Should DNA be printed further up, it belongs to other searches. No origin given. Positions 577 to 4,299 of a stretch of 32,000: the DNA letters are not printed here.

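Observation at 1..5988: Co-directional block of nine or more ORFs with no housekeeping identity next to the DUF106-cmk-cbf5 array: candidate defence island or virus-derived element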

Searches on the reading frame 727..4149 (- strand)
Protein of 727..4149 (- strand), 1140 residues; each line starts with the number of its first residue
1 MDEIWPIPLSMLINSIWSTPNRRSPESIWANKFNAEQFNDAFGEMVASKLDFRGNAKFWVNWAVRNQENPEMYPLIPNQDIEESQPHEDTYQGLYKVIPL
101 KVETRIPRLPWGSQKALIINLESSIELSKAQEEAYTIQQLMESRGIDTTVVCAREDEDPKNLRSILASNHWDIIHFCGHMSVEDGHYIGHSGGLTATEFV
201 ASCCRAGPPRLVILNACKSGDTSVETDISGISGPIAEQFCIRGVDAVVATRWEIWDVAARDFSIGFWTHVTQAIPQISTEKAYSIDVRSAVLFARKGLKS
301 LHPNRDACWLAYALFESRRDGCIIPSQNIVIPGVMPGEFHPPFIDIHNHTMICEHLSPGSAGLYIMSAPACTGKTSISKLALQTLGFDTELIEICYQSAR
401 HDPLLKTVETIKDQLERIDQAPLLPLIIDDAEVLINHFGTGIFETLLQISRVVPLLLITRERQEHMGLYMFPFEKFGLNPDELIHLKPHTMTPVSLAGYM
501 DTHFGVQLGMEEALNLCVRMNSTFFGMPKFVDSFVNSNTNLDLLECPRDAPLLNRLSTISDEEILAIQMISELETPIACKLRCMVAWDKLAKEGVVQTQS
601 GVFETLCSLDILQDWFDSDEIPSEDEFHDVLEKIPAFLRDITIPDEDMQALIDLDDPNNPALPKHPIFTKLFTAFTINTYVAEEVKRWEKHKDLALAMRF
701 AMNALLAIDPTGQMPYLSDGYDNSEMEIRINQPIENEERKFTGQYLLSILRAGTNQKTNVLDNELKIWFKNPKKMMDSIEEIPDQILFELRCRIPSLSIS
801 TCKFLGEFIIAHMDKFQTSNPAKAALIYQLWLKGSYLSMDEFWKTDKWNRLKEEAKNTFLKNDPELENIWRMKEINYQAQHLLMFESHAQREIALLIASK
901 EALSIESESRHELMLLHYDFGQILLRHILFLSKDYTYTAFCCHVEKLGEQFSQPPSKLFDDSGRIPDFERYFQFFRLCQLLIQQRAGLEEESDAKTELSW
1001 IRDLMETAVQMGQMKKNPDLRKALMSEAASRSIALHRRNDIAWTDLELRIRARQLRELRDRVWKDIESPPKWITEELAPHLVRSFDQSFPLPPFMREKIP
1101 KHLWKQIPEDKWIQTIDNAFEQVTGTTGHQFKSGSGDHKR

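Call 3: search_protein_families(library=pfam, proteins=[window:727-4149:-], max_evalue=0.1)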
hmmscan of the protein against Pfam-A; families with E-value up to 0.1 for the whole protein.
window:727-4149:- (1140 aa): 1 family
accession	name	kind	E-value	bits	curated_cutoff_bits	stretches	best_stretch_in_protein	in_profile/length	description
PF12770.12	CHAT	-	2.7e-15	57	24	1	126-272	102-251/289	CHAT domain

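Call 6: find_encoding_contigs(protein=window:727-4149:-, flank=10000, max_places=6)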
Protein window:727-4149:- (1140 aa): 2 contigs read that carry it; 1 place shown.
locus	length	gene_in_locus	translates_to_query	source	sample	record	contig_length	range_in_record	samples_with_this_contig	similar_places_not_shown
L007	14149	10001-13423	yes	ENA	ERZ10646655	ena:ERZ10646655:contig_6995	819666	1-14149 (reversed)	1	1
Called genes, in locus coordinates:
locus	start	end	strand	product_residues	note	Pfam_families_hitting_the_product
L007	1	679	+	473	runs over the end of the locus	PF00270:DEAD, PF04851:ResIII (weak), PF00271:Helicase_C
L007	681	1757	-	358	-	-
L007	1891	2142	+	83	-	PF01206:TusA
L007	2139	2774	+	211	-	PF00925:GTP_cyclohydro2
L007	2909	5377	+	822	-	PF07705:CARDB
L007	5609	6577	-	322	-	PF08068:DKCLD, PF01509:TruB_N, PF16198:TruB_C_2, PF01472:PUA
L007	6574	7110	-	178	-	PF02224:Cytidylate_kin (faint), PF13189:Cytidylate_kin2 (weak), PF13238:AAA_18, PF13671:AAA_33 (faint), PF13207:AAA_17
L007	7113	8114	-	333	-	PF01956:EMC3_TMCO1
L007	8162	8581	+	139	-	-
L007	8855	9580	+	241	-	-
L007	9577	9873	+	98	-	-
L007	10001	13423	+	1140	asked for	PF12770:CHAT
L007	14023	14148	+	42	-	?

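Call 14: search_protein_families(library=padloc, proteins=[window:727-4149:-], max_evalue=0.05)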
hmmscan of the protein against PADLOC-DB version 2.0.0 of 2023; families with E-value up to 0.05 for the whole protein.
window:727-4149:- (1140 aa): 0 families

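Call 35: find_homologous_proteins(query=window:727-4149:-, max_evalue=0.001)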
Query window:727-4149:- (1140 aa): 27 proteins with E <= 0.001 among 6338 candidates.
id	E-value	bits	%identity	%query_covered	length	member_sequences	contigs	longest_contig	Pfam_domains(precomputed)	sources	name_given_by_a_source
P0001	0.0e+0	2406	92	98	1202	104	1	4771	PF12770.13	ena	-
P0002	0.0e+0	2256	88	95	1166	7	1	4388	PF12770.13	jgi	jgi:hypothetical protein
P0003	0.0e+0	2150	85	95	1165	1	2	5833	PF12770.13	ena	-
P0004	0.0e+0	2064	80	95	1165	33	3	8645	PF12770.13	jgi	-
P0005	0.0e+0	2033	80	95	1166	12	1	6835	PF12770.13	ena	-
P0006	0.0e+0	2000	78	95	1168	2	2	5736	PF12770.13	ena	-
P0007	0.0e+0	1452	57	95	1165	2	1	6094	PF12770.13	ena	-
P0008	8.0e-269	913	42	92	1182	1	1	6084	PF12770.13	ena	-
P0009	4.0e-261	888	42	93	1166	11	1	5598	PF12770.13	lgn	-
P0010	5.6e-259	880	41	92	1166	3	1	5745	PF12770.13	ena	-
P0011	1.2e-252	859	41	92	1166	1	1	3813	PF12770.13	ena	-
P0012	7.9e-251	853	41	91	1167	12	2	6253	PF12770.13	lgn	-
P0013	6.0e-248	844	41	91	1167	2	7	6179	PF12770.13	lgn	-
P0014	1.5e-246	839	40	94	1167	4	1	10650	PF12770.13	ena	-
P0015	3.0e-243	828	41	93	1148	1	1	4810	PF12770.13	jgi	-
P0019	3.2e-227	775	38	94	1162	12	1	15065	PF12770.13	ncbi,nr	ncbi:MAG: hypothetical protein CMB32_00545 [Euryarchaeota archaeon]|nr:hypothetical protein [Euryarc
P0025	1.5e-168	581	37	83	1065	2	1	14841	PF12770.13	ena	-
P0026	2.0e-144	501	31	93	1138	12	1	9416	PF12770.13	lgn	-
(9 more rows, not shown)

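Call 37: find_encoding_contigs(protein=P0019, flank=10000, max_places=3)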
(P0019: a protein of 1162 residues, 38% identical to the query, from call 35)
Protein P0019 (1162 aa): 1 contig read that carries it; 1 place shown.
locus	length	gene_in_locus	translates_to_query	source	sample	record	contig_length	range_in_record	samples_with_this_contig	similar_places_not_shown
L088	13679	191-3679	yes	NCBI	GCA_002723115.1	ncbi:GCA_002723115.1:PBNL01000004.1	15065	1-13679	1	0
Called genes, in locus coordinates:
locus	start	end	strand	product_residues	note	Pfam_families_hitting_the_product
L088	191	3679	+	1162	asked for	PF12770:CHAT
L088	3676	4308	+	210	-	-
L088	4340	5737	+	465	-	PF02310:B12-binding (weak), PF04055:Radical_SAM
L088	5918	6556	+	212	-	-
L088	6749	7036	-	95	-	-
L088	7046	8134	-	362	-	-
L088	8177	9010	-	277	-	PF00398:RrnaAD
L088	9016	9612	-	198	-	PF04919:DUF655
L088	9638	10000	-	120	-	-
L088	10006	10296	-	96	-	PF01157:Ribosomal_L21e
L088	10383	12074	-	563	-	PF22023:Pus10_THUMP_arc, PF21238:Pus10_C, PF02037:SAP (weak), PF21238:Pus10_C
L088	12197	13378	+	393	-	PF13742:tRNA_anti_2, PF01336:tRNA_anti-codon, PF02601:Exonuc_VII_L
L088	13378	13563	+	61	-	PF02609:Exonuc_VII_S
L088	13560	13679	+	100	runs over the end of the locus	-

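Call 38: find_encoding_contigs(protein=P0025, flank=10000, max_places=3)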
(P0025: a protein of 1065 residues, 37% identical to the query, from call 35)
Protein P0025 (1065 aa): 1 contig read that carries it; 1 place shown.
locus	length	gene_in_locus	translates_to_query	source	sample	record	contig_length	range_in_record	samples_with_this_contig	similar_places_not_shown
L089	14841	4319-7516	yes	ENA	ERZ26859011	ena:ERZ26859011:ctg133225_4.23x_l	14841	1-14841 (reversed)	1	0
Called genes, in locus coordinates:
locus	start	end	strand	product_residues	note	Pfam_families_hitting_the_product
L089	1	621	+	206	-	?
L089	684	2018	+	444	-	PF13393:tRNA-synt_His, PF00587:tRNA-synt_2b, PF03129:HGTP_anticodon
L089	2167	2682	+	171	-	-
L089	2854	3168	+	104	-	-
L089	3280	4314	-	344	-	PF00091:Tubulin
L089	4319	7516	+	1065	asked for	PF12770:CHAT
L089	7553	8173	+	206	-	-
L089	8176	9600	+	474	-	PF02310:B12-binding (weak), PF04055:Radical_SAM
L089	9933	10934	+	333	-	-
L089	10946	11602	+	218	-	-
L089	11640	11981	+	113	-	-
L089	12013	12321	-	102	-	-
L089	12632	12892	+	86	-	-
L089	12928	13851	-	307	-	-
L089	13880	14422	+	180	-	PF04832:SOUL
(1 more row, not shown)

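Call 40: search_solved_structures(query=A1, max_evalue=1, show_alignments=2)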
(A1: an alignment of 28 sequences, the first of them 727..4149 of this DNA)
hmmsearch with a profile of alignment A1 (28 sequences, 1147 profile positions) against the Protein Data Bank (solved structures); distinct sequences matched with E-value up to 1: 3.
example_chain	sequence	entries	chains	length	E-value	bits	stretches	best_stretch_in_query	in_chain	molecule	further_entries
3drw_A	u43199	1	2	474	0.01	17.2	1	628-717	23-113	ADP-specific phosphofructokinase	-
1u2x_A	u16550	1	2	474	0.011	17.1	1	628-717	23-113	ADP-specific phosphofructokinase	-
6c8z_A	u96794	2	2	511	0.22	12.8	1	619-730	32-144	ADP-dependent phosphofructokinase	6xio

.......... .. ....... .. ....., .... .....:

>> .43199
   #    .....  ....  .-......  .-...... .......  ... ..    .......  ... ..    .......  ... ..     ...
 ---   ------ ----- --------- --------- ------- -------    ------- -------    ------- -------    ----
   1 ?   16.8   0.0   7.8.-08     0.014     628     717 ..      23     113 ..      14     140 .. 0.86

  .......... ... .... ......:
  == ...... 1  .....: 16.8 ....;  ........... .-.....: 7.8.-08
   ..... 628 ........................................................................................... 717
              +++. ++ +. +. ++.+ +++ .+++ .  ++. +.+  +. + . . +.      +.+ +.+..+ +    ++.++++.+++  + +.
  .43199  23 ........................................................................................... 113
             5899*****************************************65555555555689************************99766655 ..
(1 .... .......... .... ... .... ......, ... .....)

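Call 53: search_protein_families(library=pfam, alignment_id=A1, max_evalue=0.05)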
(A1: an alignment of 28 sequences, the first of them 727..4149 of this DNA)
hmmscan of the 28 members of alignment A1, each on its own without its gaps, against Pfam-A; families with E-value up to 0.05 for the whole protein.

A. member 1, window:727-4149:- (1140 aa): 1 family
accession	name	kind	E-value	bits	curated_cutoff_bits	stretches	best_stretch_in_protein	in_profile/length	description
PF12770.12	CHAT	-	2.7e-15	57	24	1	126-272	102-251/289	CHAT domain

B. families by the number of members that match (of 28 scanned): 12 families
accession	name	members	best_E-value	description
PF12770.12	CHAT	28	5.8e-18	CHAT domain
PF25199.1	nSTAND_NTPase5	4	0.00072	Novel STAND NTPase 5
PF13401.12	AAA_22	2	0.0003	AAA domain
PF00004.35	AAA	2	0.00055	ATPase family associated with various cellular activities (AAA)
PF13238.12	AAA_18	2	0.0099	AAA domain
PF13191.12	AAA_16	2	0.01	AAA ATPase domain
PF04476.19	4HFCP_synth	1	0.0023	4-HFC-P synthase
PF18336.7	Tudor_FRX1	1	0.02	Fragile X messenger ribonucleoprotein 1, Tudor domain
PF03215.21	Rad17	1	0.033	Rad17 P-loop domain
PF03129.25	HGTP_anticodon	1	0.034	Anticodon binding domain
PF05160.18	DSS1_SEM1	1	0.036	DSS1/SEM1 family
PF13479.12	AAA_24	1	0.036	AAA domain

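Call 54: search_protein_representatives(alignment_id=A1)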
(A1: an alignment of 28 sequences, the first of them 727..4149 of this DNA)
Query: 28 sequences, 1147 profile positions. Proteins with E-value up to 0.001 (for the whole library): 3231; up to 1e-10: 49; up to 1e-30: 16. The best 150 are listed.
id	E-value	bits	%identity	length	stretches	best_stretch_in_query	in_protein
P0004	0.0e+00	1808.4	-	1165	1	2-1146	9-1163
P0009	0.0e+00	1753.3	-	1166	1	1-1147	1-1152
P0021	0.0e+00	1653.4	-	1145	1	8-1145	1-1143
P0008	0.0e+00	1584.6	-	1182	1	1-1145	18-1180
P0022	0.0e+00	1473.8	-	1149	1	4-1143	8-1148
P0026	0.0e+00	1403.4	-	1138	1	6-1143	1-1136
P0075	4.0e-130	452.4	-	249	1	3-246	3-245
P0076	1.6e-122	427.3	-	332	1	157-488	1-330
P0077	4.8e-116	405.8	-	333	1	812-1143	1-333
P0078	3.3e-83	297.1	-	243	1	906-1145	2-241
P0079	3.2e-46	174.6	-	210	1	396-560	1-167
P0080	2.0e-37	145.4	-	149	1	2-109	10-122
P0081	5.8e-37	143.9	-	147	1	309-418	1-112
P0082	1.4e-35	139.4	-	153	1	432-581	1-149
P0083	1.4e-32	129.4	-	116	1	3-101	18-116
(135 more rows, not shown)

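Call 55: predict_structure(alignment_id=A1)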
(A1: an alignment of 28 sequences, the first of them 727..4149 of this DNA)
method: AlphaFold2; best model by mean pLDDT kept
length: 1140 residues; sequences in the alignment: 28
mean_pLDDT: 78.4   pTM: 0.70
mean pLDDT of the five models: 78.4, 72.9, 68.1, 61.7, 60.3
residues with pLDDT >= 90: 258; 70-90: 639; 50-70: 150; < 50: 93
segments of 3 or more residues with pLDDT < 50: 1-53, 221-229, 655-664, 1127-1140
pLDDT, mean of each block of 10 residues (from residue 1): 25 23 27 41 39 56 73 68 74 83 80 91 66 89 91 74 82 86 55 70 88 77 45 76 89 75 92 84 91 88 66 85 88 84 89 91 88 89 89 84 75 74 86 77 87 89 69 67 81 90 92 88 84 87 81 79 92 87 90 81 82 79 72 70 52 48 56 84 81 92 84 83 85 82 91 74 90 93 90 85 93 89 90 86 89 88 83 89 81 91 88 90 88 88 93 75 79 92 87 88 86 70 92 82 82 83 75 81 70 64 72 75 55 31
secondary structure, 60 per line:
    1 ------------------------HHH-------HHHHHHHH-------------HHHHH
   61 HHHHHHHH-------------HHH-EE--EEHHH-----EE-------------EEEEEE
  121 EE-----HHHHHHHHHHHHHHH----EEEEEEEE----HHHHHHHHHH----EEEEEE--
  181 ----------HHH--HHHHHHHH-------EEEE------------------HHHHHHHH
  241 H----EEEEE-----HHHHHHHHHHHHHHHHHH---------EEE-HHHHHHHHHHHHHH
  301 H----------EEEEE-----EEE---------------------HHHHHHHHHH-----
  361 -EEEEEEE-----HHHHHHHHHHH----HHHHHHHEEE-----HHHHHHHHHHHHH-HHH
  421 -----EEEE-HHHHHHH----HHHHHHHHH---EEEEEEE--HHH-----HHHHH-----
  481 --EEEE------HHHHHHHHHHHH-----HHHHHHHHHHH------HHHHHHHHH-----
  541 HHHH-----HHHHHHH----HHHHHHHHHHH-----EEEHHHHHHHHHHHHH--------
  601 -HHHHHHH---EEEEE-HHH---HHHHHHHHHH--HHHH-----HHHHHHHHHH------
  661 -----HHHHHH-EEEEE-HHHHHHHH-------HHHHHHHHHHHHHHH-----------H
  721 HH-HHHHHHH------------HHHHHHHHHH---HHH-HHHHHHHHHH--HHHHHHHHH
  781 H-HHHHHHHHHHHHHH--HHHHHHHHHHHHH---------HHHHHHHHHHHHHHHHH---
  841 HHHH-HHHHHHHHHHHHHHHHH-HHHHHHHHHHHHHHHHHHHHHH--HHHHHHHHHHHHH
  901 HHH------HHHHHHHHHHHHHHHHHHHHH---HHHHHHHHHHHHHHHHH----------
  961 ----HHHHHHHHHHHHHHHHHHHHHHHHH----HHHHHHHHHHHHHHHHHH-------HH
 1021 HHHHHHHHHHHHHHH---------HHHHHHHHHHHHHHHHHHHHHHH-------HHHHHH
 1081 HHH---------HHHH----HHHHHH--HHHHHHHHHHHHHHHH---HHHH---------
elements in order (helices of 4 or more, strands of 3 or more residues): H35-42 H56-68 E115-122 H128-142 E147-154 H159-168 E173-178 H196-203 E211-214 H233-241 E246-250 H256-273 E283-285 H287-301 E312-316 E322-324 H346-355 E362-368 H374-384 H389-395 E396-398 H404-416 E426-429 H431-437 H442-450 E454-460 H471-475 E483-486 H493-504 H510-520 H527-535 H541-544 H550-556 H561-571 E577-579 H580-592 H602-608 E612-616 H624-633 H636-639 H645-654 H666-671 E673-677 H679-686 H694-708 H724-730 H743-752 H760-769 H772-781 H783-796 H799-811 H821-837 H841-844 H846-862 H864-885 H888-903 H910-930 H934-950 H965-989 H994-1011 H1019-1035 H1045-1067 H1075-1083 H1093-1096 H1101-1106 H1109-1124 H1128-1131
